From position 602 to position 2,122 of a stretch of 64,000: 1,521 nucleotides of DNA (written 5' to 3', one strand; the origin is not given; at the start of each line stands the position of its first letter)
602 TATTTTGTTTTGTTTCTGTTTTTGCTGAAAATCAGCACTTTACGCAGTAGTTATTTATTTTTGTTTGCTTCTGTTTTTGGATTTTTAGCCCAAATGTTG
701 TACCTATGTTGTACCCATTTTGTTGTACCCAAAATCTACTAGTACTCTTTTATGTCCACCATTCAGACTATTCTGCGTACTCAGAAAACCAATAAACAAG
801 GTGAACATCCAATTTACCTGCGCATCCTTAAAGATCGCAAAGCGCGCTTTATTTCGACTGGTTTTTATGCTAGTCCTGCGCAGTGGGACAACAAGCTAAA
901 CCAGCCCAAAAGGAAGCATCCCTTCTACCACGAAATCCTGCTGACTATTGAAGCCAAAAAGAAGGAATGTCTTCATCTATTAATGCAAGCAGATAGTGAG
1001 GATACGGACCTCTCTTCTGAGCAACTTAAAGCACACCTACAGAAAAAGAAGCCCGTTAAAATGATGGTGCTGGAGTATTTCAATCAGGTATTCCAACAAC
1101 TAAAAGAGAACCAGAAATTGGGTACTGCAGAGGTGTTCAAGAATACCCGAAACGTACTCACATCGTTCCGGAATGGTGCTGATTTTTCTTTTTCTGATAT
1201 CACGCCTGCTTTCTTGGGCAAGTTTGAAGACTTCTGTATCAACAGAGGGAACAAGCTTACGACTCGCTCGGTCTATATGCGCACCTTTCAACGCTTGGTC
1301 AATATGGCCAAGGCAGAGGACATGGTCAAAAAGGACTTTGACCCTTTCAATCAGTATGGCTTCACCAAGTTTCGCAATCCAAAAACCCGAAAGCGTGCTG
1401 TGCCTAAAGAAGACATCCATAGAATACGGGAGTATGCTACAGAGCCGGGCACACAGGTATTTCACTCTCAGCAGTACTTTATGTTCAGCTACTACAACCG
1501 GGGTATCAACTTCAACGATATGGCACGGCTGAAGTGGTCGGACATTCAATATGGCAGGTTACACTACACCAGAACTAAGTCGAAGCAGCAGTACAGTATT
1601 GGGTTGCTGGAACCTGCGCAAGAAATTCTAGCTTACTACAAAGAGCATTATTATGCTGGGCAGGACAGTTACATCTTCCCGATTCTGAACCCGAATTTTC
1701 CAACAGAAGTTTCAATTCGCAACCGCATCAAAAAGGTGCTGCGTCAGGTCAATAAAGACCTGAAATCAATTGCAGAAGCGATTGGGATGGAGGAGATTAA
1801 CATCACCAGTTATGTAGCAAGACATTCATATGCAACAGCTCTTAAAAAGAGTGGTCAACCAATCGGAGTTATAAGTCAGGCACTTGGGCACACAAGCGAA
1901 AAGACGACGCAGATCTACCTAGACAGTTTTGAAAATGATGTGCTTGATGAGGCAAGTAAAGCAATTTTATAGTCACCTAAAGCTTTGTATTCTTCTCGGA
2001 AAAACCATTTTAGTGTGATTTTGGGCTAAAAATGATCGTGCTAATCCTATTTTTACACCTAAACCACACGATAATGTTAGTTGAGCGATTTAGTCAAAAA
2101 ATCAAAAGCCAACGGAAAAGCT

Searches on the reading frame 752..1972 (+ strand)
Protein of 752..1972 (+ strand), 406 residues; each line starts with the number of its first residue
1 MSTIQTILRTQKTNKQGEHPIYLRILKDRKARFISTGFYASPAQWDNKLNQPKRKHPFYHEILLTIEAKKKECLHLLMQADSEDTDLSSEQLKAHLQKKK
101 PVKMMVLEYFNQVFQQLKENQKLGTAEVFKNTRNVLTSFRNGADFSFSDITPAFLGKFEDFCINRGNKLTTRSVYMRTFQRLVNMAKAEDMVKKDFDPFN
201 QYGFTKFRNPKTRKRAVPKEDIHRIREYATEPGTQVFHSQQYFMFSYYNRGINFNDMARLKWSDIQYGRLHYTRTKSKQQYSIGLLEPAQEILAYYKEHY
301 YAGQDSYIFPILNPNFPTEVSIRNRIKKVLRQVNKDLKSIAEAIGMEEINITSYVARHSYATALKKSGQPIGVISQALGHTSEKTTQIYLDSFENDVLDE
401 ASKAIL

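Call 28: search_protein_families(library=phrogs, proteins=[window:752-1972:+], max_evalue=0.001)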
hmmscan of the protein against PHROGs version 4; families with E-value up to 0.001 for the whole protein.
window:752-1972:+ (406 aa): 6 families
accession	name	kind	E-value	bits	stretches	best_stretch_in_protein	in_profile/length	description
phrog_1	-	integration and excision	1e-32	115.2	1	73-401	153-443/611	integrase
phrog_216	-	integration and excision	1.3e-22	81.3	1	173-400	16-232/301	integrase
phrog_7269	-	integration and excision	6.3e-07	30.2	1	332-401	12-77/89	integrase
phrog_7685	-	integration and excision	1.2e-05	26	1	293-390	138-221/240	integrase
phrog_23271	-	unknown function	0.00011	23.1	1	348-391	6-49/67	-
phrog_34557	-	integration and excision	0.00013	22.8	1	331-402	108-171/183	integrase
